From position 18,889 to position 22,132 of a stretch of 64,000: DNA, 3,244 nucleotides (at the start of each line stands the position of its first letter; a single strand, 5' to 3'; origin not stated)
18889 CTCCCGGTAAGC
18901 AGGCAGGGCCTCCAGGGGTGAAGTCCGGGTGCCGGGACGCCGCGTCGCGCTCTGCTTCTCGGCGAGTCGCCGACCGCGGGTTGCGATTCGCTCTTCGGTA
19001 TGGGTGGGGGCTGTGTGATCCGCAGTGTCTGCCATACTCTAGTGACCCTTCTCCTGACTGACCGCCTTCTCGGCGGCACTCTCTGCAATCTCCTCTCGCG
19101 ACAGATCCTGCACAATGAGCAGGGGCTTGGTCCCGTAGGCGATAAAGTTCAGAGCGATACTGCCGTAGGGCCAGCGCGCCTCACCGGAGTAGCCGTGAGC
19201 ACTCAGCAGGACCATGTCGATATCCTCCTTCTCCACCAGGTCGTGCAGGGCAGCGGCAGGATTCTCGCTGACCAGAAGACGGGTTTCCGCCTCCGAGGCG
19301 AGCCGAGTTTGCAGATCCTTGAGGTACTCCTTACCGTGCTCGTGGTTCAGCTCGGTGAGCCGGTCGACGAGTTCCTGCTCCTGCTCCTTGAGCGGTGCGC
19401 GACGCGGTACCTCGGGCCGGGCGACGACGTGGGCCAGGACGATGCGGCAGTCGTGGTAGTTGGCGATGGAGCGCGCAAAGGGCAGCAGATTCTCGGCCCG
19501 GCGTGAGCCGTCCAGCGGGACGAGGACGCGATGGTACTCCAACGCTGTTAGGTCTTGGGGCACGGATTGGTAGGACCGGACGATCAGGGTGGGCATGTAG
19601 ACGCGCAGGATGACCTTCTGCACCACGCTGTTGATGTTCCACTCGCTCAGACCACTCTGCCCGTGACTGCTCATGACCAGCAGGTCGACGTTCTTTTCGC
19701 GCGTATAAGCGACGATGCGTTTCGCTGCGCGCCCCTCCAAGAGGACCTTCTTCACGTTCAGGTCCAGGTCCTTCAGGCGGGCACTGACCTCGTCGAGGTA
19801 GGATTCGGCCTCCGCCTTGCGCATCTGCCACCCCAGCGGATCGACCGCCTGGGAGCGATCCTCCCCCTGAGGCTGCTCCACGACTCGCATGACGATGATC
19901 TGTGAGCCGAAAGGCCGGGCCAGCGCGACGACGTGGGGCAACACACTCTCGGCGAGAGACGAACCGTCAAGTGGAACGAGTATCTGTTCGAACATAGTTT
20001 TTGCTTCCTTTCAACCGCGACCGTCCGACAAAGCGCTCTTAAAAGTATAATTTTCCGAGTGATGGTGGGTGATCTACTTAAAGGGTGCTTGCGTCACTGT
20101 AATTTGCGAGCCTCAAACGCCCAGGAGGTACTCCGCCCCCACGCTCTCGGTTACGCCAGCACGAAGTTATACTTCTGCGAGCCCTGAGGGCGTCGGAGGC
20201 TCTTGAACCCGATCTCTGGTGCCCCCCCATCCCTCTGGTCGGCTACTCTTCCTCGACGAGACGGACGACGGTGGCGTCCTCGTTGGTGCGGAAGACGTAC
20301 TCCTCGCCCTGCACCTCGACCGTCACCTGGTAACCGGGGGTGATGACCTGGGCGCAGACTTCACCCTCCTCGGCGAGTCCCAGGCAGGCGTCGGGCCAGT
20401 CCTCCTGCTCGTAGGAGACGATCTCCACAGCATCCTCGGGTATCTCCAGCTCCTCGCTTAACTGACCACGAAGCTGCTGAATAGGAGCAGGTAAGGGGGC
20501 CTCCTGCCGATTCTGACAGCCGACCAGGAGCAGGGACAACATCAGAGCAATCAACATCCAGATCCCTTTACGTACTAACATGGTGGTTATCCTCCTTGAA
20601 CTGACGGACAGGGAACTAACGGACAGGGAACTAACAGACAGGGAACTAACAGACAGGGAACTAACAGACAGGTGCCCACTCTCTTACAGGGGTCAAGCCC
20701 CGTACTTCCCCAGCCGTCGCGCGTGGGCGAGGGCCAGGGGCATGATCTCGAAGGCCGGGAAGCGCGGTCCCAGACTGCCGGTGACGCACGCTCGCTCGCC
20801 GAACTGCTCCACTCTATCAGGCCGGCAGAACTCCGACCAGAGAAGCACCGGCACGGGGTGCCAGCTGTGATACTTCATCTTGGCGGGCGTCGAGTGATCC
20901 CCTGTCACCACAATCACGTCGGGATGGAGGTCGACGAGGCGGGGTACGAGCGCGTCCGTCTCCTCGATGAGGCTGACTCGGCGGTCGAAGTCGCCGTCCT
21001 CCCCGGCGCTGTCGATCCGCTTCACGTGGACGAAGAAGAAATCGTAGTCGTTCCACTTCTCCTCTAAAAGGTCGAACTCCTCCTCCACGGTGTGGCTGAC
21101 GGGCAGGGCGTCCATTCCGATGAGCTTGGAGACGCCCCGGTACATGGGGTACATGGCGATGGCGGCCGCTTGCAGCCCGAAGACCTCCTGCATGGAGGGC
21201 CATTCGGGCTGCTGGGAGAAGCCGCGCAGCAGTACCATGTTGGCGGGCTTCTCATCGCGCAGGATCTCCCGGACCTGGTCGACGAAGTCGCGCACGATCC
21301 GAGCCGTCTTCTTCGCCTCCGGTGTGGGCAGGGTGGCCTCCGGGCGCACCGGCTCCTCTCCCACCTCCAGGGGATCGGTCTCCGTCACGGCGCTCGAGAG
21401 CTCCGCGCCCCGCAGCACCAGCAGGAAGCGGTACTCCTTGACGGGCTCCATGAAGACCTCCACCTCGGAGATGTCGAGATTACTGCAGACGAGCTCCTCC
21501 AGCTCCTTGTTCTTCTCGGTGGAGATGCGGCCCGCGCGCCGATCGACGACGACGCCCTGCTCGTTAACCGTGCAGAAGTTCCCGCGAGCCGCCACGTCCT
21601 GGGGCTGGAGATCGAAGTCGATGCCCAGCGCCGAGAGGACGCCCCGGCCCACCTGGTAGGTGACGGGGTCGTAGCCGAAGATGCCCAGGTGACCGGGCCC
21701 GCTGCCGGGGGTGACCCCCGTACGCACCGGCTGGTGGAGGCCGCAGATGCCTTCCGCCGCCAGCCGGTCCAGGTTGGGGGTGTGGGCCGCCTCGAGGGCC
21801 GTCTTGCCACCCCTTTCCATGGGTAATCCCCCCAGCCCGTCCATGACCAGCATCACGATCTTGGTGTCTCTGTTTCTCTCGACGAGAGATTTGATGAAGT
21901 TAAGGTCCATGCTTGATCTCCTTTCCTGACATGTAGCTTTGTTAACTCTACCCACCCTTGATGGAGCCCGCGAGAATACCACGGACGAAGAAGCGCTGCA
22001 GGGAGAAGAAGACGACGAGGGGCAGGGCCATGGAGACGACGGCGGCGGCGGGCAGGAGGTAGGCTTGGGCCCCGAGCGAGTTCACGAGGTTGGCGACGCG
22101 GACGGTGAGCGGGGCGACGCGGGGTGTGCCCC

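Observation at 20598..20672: Second, related 15-bp iteron array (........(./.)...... x5) abutting the RBS of a small lipoprotein gene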

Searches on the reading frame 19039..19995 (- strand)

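Call 12: search_protein_families(library=pfam, proteins=[window:19039-19995:-])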
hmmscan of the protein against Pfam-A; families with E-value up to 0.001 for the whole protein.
window:19039-19995:- (318 aa): 1 family
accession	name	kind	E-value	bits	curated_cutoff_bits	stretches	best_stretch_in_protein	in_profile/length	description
PF00582.32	Usp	-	6.9e-45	153.5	24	2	1-140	1-141/141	Universal stress protein family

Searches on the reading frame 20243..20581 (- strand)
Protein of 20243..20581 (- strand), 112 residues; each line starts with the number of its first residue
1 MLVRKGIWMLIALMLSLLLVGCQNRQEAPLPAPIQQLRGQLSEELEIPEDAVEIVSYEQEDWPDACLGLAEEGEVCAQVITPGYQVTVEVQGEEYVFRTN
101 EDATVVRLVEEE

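Call 11: find_encoding_contigs(protein=window:20243-20581:-, flank=10000, max_places=10)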
Protein window:20243-20581:- (112 aa): 2 contigs read that carry it; 2 places shown.
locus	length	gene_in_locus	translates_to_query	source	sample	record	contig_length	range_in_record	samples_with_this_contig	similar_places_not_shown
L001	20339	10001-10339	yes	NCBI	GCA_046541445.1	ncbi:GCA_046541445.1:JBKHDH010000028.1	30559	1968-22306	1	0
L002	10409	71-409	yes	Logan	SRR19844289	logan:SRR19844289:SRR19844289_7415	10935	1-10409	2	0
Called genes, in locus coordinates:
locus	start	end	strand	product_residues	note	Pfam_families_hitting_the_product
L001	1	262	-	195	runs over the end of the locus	PF00265:TK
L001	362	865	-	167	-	PF01197:Ribosomal_L31, PF03118:RNA_pol_A_CTD (weak)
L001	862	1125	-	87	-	PF01016:Ribosomal_L27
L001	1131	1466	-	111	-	PF00829:Ribosomal_L21p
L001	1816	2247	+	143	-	PF00072:Response_reg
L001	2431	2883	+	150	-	PF01243:PNPOx_N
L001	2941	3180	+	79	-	-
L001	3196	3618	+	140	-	PF08448:PAS_4, PF13596:PAS_10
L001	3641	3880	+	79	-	PF13459:Fer4_15, PF13370:Fer4_13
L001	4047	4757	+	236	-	PF00106:adh_short, PF08659:KR, PF13561:adh_short_C2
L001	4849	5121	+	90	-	PF09098:Dehyd-heme_bind (weak)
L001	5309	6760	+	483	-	PF01547:SBP_bac_1, PF13416:SBP_bac_8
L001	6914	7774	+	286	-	PF00528:BPD_transp_1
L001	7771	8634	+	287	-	PF00528:BPD_transp_1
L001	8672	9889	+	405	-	PF01676:Metalloenzyme, PF10143:PhosphMutase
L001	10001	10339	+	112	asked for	-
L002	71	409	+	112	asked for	-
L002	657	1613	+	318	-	PF00582:Usp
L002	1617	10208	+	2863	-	PF10091:Glycoamylase, PF06165:GH94_b-supersand, PF17167:Glyco_hydro_94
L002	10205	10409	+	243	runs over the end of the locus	?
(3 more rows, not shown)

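Call 12: search_protein_families(library=pfam, proteins=[window:20243-20581:-])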
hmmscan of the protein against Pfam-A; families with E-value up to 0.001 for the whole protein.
window:20243-20581:- (112 aa): 0 families

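Call 16: find_homologous_proteins(query=window:20243-20581:-)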
Query window:20243-20581:- (112 aa): 63 proteins with E <= 0.001 among 71 candidates.
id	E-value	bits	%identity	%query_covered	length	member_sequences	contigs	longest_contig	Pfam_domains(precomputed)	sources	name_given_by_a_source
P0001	1.7e-65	236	100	100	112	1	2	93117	-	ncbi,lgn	ncbi:MAG: hypothetical protein ACLFU8_04735 [Anaerolineales bacterium]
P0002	1.3e-51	191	79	99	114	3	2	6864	-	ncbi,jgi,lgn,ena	-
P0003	2.6e-27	113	60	72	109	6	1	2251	-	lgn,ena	-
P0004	5.1e-27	112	55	88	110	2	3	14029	-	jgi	jgi:hypothetical protein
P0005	5.1e-27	112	55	88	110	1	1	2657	-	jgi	jgi:hypothetical protein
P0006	4.2e-26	109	55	88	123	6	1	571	-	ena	-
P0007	4.5e-24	103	51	98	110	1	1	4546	-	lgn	-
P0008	1.5e-23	101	45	95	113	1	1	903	-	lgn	-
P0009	1.5e-21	94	44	90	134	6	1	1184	-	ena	-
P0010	1.6e-21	94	46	88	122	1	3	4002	-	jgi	jgi:hypothetical protein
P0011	5.0e-21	93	46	89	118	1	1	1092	-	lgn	-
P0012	5.3e-21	93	42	98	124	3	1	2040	-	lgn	-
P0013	9.9e-21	92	44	92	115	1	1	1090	-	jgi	jgi:hypothetical protein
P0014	1.0e-20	92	47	88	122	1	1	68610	-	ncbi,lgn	ncbi:MAG: hypothetical protein ACOC7N_00140 [Chloroflexota bacterium]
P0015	1.0e-20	92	46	88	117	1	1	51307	-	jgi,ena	-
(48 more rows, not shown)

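Call 17: find_encoding_contigs(protein=P0002, flank=6000, max_places=6)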
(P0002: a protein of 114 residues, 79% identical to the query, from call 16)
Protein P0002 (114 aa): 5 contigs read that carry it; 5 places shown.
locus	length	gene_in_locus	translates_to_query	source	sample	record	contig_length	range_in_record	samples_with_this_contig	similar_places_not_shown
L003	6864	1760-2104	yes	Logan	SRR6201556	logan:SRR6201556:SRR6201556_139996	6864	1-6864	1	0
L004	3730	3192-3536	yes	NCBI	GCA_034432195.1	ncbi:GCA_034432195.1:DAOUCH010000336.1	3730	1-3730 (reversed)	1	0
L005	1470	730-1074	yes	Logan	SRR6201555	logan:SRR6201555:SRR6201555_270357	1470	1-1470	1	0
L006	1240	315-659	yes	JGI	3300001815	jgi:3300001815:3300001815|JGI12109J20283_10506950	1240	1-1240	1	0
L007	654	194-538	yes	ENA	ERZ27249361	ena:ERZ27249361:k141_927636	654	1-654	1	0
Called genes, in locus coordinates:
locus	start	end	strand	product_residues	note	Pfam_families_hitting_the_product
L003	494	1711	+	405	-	PF01676:Metalloenzyme, PF10143:PhosphMutase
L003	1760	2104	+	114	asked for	-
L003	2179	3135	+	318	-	PF00582:Usp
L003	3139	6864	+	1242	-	?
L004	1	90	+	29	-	?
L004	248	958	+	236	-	PF00106:adh_short, PF08659:KR (weak), PF13561:adh_short_C2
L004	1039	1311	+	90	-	PF09098:Dehyd-heme_bind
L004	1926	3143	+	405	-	PF01676:Metalloenzyme, PF10143:PhosphMutase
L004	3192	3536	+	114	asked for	-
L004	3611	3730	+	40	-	?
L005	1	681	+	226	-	?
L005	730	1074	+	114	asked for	-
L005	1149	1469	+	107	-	?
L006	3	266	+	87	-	?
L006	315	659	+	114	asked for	-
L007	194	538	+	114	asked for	-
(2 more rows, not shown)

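Call 18: find_encoding_contigs(protein=P0004, flank=6000, max_places=4)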
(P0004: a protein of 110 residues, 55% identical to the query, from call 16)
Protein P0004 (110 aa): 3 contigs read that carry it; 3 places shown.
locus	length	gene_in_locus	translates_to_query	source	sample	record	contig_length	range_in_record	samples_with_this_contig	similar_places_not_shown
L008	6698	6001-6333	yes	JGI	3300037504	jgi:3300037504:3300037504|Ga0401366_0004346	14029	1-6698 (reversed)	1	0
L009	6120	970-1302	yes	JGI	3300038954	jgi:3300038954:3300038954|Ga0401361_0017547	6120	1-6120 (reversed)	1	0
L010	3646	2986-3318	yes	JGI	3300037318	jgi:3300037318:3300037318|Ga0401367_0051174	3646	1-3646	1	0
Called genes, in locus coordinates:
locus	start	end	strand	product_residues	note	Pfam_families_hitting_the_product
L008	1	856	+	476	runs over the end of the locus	PF01547:SBP_bac_1, PF13531:SBP_bac_11 (faint), PF13416:SBP_bac_8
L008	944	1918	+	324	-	PF00528:BPD_transp_1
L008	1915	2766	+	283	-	PF00528:BPD_transp_1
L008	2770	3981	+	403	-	PF01676:Metalloenzyme, PF10143:PhosphMutase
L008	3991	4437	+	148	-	PF00582:Usp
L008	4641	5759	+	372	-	PF13353:Fer4_12 (weak), PF04055:Radical_SAM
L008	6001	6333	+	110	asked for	-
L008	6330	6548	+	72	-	-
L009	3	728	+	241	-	?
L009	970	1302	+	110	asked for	-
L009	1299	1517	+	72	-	-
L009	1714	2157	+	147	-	PF02566:OsmC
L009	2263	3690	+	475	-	PF00224:PK, PF03328:HpcH_HpaI (weak), PF02887:PK_C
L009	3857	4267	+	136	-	PF11977:RNase_Zc3h12a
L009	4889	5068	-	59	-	-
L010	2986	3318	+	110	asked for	-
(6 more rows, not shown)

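Call 19: find_encoding_contigs(protein=P0014, flank=6000, max_places=3)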
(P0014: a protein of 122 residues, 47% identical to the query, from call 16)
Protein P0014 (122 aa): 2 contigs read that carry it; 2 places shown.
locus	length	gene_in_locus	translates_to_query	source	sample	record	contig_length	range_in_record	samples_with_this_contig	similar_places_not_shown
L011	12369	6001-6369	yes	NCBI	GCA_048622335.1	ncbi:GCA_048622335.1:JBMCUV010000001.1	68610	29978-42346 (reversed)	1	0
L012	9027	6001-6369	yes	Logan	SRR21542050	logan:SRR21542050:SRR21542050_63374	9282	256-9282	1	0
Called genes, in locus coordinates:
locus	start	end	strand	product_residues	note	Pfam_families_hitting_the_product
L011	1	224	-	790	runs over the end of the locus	PF09586:YfhO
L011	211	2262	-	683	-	-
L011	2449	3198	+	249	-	PF00072:Response_reg, PF00486:Trans_reg_C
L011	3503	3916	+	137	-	PF00072:Response_reg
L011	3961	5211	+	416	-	PF13439:Glyco_transf_4, PF13579:Glyco_trans_4_4, PF20706:GT4-conflict, PF00534:Glycos_transf_1, PF13692:Glyco_trans_1_4, PF13524:Glyco_trans_1_2 (weak)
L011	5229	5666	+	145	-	PF02566:OsmC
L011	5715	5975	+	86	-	PF05726:Pirin_C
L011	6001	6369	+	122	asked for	-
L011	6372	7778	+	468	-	PF07992:Pyr_redox_2, PF13738:Pyr_redox_3, PF00070:Pyr_redox, PF02852:Pyr_redox_dim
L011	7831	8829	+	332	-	PF00044:Gp_dh_N, PF02800:Gp_dh_C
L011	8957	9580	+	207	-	PF00857:Isochorismatase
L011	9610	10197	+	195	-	PF06168:DUF981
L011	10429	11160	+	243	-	PF01209:Ubie_methyltran, PF01135:PCMT, PF02353:CMAS (weak), PF13489:Methyltransf_23, PF13847:Methyltransf_31, PF08241:Methyltransf_11, PF08242:Methyltransf_12, PF13649:Methyltransf_25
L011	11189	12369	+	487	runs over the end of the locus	PF07995:GSDH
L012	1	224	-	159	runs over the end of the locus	?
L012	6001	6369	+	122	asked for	-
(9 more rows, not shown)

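Call 61: search_protein_families(library=pfam, proteins=[window:20243-20581:-], max_evalue=5)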
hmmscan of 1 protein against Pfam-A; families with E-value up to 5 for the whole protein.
window:20243-20581:- (112 aa): 3 families
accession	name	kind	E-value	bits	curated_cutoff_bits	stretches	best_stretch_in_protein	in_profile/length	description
PF06474.18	LPAM_MltD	-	0.025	15.2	24.8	1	10-23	20-33/34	MltD lipid attachment motif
PF09850.14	DotU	-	0.033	14.2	27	1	10-66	2-57/205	Type VI secretion system protein DotU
PF23041.1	DUF7036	-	0.21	12.6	27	1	33-60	14-41/93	Domain of unknown function (DUF7036)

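Call 62: search_protein_families(library=ncbifam, proteins=[window:20243-20581:-], max_evalue=0.1)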
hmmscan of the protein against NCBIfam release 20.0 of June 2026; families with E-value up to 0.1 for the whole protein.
window:20243-20581:- (112 aa): 0 families

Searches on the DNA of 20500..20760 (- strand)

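Call 52: search_rna_families(source=window, start=20500, end=20760, threshold=evalue, max_evalue=1)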
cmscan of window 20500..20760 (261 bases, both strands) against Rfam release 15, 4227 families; matches with E-value up to 1: 0.
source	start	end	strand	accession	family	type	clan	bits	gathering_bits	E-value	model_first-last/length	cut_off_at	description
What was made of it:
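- On Known structured RNA leader (Rfam): No hit at E-value 1 or lower in 20500-20760 (call 52).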

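Call 53: search_dna_similar(query=window:20585-20700:-, collection=plasmids, mode=distant, max_evalue=0.01, max_rows=10)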
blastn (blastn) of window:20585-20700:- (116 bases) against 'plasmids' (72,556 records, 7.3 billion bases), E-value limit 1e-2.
No match.
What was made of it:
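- No plasmid matches (call 53).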

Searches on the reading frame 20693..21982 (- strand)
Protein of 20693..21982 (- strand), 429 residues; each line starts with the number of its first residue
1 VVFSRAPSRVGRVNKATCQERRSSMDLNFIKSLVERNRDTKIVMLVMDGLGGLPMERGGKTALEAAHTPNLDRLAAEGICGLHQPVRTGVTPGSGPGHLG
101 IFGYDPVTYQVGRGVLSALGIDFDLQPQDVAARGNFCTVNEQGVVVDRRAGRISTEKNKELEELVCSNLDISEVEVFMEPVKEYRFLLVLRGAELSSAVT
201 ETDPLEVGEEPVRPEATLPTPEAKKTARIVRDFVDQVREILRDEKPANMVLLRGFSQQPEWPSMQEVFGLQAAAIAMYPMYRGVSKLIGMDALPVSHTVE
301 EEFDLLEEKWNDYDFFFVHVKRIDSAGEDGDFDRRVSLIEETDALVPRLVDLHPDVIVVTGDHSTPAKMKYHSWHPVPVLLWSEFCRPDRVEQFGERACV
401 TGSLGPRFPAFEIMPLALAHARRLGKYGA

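Call 12: search_protein_families(library=pfam, proteins=[window:20693-21982:-])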
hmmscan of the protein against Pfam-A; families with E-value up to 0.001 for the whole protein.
window:20693-21982:- (429 aa): 2 families
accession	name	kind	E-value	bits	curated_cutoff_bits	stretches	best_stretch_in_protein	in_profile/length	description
PF10143.14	PhosphMutase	-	7.4e-50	169.6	21.5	1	75-244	1-167/170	2,3-bisphosphoglycerate-independent phosphoglycerate mutase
PF01676.23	Metalloenzyme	-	5.2e-42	144.5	24.3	1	41-405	2-238/252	Metalloenzyme superfamily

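Call 62: search_protein_families(library=ncbifam, proteins=[window:20693-21982:-], max_evalue=0.1)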
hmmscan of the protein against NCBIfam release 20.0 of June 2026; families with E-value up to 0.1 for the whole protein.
window:20693-21982:- (429 aa): 8 families
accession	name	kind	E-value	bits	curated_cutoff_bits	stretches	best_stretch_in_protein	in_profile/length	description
NF003160.0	PRK04135.1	equivalog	3.8e-177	588.9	468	1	27-429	4-403/403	2,3-bisphosphoglycerate-independent phosphoglycerate mutase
TIGR00306.2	apgM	subfamily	4.8e-111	371.6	320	1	41-417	1-402/403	2,3-bisphosphoglycerate-independent phosphoglycerate mutase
NF003104.0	PRK04024.1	equivalog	2.1e-109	366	489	1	40-429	3-412/412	2,3-bisphosphoglycerate-independent phosphoglycerate mutase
NF038358.1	phophono_PhpG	equivalog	6e-64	216.3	545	1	41-416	1-414/417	CMP-5'-phosphonoformate--3-phosphoglycerate phosphonoformyl transferase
NF003242.0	PRK04200.1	equivalog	1.7e-59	201.7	426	1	41-405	2-381/395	cofactor-independent phosphoglycerate mutase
TIGR02535.1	hyp_Hser_kinase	hypoth_equivalog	1.3e-57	195.4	446.3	1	41-405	2-384/397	proposed homoserine kinase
TIGR01307.1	pgm_bpd_ind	equivalog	0.0094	14.4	330.65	0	41-82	2-41/504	2,3-bisphosphoglycerate-independent phosphoglycerate mutase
NF009049.0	PRK12383.1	equivalog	0.012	14.6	254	1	313-386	287-364/408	phosphopentomutase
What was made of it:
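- Checked: It matches Pfam PhosphMutase/Metalloenzyme (call 12) and the NCBIfam equivalog PRK04135 at 589 bits (call 62).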
